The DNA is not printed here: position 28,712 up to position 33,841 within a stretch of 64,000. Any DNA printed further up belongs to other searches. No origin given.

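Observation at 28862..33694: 1,610-aa lipoprotein fusing two GT-C glycosyltransferases, with ~420 aa of beta-sandwich domains inserted just before the catalytic DE motif of the PMT half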

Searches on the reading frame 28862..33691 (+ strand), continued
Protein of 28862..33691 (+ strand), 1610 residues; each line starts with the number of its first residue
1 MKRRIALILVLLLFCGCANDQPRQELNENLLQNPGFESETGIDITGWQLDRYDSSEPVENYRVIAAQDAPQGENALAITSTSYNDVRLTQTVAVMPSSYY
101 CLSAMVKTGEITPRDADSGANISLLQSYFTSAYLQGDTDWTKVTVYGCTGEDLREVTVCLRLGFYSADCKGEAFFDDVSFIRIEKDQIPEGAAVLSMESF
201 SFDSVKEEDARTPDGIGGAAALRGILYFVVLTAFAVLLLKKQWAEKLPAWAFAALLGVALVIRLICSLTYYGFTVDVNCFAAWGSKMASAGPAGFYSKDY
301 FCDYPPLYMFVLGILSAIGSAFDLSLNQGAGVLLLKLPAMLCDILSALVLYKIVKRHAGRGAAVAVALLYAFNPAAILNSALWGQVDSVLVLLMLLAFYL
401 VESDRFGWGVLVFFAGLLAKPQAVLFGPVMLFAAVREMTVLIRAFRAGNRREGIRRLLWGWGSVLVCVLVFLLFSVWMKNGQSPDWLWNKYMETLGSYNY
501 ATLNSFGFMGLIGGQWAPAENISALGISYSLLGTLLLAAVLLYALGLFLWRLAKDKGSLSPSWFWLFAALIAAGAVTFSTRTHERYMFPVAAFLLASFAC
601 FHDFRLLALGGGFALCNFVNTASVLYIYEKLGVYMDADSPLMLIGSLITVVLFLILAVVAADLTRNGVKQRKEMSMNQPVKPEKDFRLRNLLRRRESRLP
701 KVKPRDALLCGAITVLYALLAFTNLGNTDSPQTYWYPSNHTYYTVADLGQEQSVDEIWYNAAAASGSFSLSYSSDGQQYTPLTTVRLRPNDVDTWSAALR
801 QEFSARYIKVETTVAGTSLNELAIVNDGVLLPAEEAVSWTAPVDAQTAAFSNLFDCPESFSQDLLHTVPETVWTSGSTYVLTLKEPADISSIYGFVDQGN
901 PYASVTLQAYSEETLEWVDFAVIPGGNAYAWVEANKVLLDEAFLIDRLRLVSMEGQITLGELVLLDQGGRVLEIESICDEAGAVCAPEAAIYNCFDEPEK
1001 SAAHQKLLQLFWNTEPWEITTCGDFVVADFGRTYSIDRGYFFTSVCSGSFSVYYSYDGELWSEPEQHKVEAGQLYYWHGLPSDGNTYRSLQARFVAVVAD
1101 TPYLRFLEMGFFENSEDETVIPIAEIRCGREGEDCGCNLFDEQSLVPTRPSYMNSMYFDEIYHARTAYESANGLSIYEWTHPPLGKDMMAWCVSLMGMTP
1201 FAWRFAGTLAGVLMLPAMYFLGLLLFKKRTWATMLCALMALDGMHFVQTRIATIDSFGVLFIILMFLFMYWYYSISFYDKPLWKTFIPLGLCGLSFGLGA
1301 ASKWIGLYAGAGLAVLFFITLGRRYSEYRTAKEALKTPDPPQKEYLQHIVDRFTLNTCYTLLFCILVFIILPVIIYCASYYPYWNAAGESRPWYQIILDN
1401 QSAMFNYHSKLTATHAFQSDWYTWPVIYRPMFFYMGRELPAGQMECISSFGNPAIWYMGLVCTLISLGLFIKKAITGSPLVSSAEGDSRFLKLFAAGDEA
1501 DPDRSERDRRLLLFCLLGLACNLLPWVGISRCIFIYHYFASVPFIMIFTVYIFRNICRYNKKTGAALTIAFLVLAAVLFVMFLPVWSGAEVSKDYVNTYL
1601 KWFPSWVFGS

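Call 31: search_protein_families(library=pfam, proteins=[L014:14850-17342:+, L014:17342-17935:+, L014:17926-18474:+, L014:18449-20065:+, L007:20107-21024:+], max_evalue=0.01)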
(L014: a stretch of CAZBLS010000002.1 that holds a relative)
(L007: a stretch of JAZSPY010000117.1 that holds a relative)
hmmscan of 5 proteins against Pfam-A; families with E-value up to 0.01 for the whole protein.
L014:14850-17342:+ (831 aa): 4 families
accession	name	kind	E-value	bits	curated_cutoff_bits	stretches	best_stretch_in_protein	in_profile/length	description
PF00476.26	DNA_pol_A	-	2.4e-157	524.2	34.3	1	457-828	4-380/381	DNA polymerase family A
PF02739.22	5_3_exonuc_N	-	2e-54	184.1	34.3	1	4-168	3-164/164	5'-3' exonuclease, N-terminal resolvase-like domain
PF01367.25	5_3_exonuc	-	6.1e-30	104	40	1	169-259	1-93/97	5'-3' exonuclease, C-terminal SAM fold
PF22619.2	DNA_polI_exo1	-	0.00019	21.7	27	1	346-404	40-102/140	DNA polymerase I, ribonuclease H-like domain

L014:17342-17935:+ (198 aa): 3 families
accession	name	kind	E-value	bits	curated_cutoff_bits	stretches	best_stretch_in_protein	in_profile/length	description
PF01121.26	CoaE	-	4.7e-50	170.2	27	1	1-178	1-177/180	Dephospho-CoA kinase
PF13238.12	AAA_18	-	8.7e-06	26.6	29.4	1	4-148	2-115/128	AAA domain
PF13521.12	AAA_28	-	0.00078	20.1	27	1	5-46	4-44/164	AAA domain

L014:17926-18474:+ (183 aa): 3 families
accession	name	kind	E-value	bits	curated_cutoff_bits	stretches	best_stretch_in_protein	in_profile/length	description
PF01464.25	SLT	-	5e-34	116.8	21.3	1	45-154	3-110/117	Transglycosylase SLT domain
PF13702.11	Lysozyme_like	-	2.6e-05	24.3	25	0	98-146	48-99/165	Lysozyme-like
PF13406.11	SLT_2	-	0.00054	19.7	24.3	0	75-91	151-167/292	Transglycosylase SLT domain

L014:18449-20065:+ (539 aa): 1 family
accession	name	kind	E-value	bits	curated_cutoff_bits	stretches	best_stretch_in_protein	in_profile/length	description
PF00496.27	SBP_bac_5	-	2e-53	182.3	32.4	1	94-442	2-349/368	Bacterial extracellular solute-binding proteins, family 5 Middle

L007:20107-21024:+ (306 aa): 5 families
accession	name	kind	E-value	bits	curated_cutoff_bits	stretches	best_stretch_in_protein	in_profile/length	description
PF13240.11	Zn_Ribbon_1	-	5.4e-09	36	25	1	2-24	1-23/23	zinc-ribbon domain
PF12773.13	DZR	-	0.00036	21.1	27.3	1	3-24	1-22/45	Double zinc ribbon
PF24463.1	DUF7577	-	0.00052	20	28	1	3-24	5-26/27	Domain of unknown function (DUF7577)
PF14952.11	zf-tcix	-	0.00086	19.3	31.2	1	3-19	13-29/42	Putative treble-clef, zinc-finger, Zn-binding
PF13248.11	Zn_ribbon_3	-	0.0047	16.8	27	1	3-22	5-24/26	zinc-ribbon domain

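Call 64: list_cluster_members(proteins=[P0035, P0062, P0122, P0141, P0140, P0143, P0188, P0166, P0053, P0103])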
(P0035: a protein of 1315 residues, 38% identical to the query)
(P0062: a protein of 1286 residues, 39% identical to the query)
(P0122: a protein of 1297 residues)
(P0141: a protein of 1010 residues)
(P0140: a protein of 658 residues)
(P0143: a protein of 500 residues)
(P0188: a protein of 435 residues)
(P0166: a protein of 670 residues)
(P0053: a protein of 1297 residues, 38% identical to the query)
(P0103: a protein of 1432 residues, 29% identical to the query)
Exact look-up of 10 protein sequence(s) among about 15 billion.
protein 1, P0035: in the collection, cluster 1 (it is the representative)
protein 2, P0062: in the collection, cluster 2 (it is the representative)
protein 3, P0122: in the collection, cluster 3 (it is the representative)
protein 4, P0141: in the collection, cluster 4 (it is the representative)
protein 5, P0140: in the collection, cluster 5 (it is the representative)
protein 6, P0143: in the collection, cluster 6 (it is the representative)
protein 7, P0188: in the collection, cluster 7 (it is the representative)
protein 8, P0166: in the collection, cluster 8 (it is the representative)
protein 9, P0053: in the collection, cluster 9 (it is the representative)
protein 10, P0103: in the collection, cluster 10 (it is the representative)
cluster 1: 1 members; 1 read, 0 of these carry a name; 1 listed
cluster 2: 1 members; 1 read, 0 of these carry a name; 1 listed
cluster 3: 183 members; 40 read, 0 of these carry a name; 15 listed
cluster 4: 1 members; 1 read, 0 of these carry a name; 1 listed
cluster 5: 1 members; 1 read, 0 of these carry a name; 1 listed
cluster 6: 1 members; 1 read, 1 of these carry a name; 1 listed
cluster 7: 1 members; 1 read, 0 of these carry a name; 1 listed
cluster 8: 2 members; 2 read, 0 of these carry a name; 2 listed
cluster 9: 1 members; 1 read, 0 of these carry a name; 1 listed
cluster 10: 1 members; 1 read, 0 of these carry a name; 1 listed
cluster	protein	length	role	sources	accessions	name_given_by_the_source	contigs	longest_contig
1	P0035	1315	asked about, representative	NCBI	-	-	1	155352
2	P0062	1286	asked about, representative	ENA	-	-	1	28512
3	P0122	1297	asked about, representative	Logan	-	-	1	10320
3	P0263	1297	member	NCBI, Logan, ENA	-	-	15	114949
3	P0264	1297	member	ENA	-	-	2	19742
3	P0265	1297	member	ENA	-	-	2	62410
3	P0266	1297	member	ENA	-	-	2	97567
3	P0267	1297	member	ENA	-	-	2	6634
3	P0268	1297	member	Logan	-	-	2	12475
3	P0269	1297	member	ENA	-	-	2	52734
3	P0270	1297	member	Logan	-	-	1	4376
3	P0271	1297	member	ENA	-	-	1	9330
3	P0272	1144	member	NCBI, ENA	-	-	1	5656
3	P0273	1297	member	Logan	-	-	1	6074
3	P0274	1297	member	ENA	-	-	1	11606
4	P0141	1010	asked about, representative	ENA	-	-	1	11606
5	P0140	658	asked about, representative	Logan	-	-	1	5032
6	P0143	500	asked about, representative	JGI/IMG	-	dolichyl-phosphate-mannose-protein mannosyltransferase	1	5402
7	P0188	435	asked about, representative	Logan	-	-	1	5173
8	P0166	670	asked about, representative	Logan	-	-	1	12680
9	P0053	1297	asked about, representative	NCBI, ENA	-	-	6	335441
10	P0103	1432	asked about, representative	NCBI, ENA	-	-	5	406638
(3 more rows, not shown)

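Call 71: find_encoding_contigs(protein=P0053, flank=8000, max_places=1)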
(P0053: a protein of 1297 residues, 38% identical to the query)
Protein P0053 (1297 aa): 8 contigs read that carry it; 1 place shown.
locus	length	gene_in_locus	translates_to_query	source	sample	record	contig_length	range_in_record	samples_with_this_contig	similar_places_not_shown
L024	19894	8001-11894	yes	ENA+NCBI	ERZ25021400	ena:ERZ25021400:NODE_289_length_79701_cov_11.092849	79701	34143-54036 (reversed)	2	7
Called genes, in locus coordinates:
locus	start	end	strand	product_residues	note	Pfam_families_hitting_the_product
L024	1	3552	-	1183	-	PF13809:Tubulin_2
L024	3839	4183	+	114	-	PF01245:Ribosomal_L19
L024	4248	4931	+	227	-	PF00753:Lactamase_B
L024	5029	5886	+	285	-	PF02421:FeoB_N (faint), PF01926:MMR_HSR1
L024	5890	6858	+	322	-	PF01636:APH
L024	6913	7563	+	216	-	PF01351:RNase_HII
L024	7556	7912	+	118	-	PF02021:UPF0102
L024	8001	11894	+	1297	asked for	PF02366:PMT, PF13231:PMT_2, PF16192:PMT_4TMC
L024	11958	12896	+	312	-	PF12158:DUF3592 (weak), PF13306:LRR_5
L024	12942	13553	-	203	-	-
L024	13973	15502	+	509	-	PF13541:ChlI, PF00158:Sigma54_activat (faint), PF00493:MCM (faint), PF01078:Mg_chelatase, PF07728:AAA_5 (weak), PF13335:Mg_chelatase_C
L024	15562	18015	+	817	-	PF13306:LRR_5, PF13475:DUF4116 (faint), PF13306:LRR_5 (weak)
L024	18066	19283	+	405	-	PF00990:GGDEF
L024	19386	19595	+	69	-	-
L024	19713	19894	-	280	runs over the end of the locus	PF00528:BPD_transp_1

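Call 72: find_encoding_contigs(protein=P0103, flank=8000, max_places=1)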
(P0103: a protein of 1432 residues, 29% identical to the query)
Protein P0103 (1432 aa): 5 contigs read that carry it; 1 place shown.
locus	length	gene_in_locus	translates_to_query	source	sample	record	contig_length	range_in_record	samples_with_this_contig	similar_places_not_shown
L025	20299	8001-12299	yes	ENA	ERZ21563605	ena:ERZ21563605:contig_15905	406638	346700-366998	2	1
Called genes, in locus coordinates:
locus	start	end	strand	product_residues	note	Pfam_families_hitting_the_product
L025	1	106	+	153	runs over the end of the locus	PF05105:Phage_holin_4_1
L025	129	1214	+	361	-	PF01471:PG_binding_1, PF08239:SH3_3 (weak)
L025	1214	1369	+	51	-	PF20612:SHOCT_2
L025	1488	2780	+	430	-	PF00239:Resolvase, PF07508:Recombinase, PF13408:Zn_ribbon_recom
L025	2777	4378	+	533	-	PF00239:Resolvase, PF07508:Recombinase, PF13408:Zn_ribbon_recom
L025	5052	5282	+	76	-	PF00381:PTS-HPr (weak)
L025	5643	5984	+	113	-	PF01245:Ribosomal_L19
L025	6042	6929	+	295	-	PF03193:RsgA_GTPase (faint), PF02421:FeoB_N (weak), PF01926:MMR_HSR1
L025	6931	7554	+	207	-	PF01351:RNase_HII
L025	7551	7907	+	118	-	PF02021:UPF0102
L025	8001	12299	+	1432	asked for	PF02366:PMT, PF13231:PMT_2, PF16192:PMT_4TMC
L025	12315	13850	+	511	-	PF13541:ChlI, PF00493:MCM (faint), PF00158:Sigma54_activat (weak), PF01078:Mg_chelatase, PF07728:AAA_5 (weak), PF13335:Mg_chelatase_C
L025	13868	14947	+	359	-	PF02481:DNA_processg_A, PF18306:LDcluster4 (faint), PF17782:WHD_DprA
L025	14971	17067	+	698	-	PF01751:Toprim, PF01131:Topoisom_bac, PF01396:Zn_ribbon_Top1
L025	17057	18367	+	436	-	PF01134:GIDA, PF01266:DAO (weak), PF13450:NAD_binding_8 (faint)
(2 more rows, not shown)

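Call 73: find_encoding_contigs(protein=P0082, flank=8000, max_places=1)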
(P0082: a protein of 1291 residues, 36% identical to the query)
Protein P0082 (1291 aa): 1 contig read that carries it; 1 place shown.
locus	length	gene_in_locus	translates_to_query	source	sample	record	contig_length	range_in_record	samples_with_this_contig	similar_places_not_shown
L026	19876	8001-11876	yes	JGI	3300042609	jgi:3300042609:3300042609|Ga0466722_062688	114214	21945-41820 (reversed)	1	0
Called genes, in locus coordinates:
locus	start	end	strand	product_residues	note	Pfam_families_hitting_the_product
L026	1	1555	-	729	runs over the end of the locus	PF00330:Aconitase, PF00694:Aconitase_C (weak)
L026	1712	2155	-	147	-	-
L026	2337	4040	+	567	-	PF00749:tRNA-synt_1c, PF03950:tRNA-synt_1c_C, PF20974:tRNA-synt_1c_C2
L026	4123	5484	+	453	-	PF00749:tRNA-synt_1c, PF19269:Anticodon_2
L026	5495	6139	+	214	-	PF05685:Uma2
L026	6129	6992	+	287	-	PF03193:RsgA_GTPase (faint), PF02421:FeoB_N (weak), PF01926:MMR_HSR1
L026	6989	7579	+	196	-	PF01351:RNase_HII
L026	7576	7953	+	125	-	PF08378:NERD, PF02021:UPF0102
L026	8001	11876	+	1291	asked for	PF06728:PIG-U, PF02366:PMT, PF13231:PMT_2, PF16192:PMT_4TMC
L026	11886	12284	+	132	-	PF04138:GtrA_DPMS_TM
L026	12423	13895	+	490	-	PF13541:ChlI, PF00158:Sigma54_activat (faint), PF01078:Mg_chelatase, PF07728:AAA_5, PF00493:MCM (weak), PF13335:Mg_chelatase_C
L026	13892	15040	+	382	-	PF02481:DNA_processg_A, PF17782:WHD_DprA (weak)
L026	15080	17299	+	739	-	PF01751:Toprim, PF01131:Topoisom_bac, PF01396:Zn_ribbon_Top1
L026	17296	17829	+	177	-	PF00227:Proteasome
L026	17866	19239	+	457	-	PF00004:AAA (weak), PF07724:AAA_2 (weak), PF07728:AAA_5 (faint), PF00004:AAA (weak), PF07724:AAA_2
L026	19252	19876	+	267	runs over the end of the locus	PF01048:PNP_UDP_1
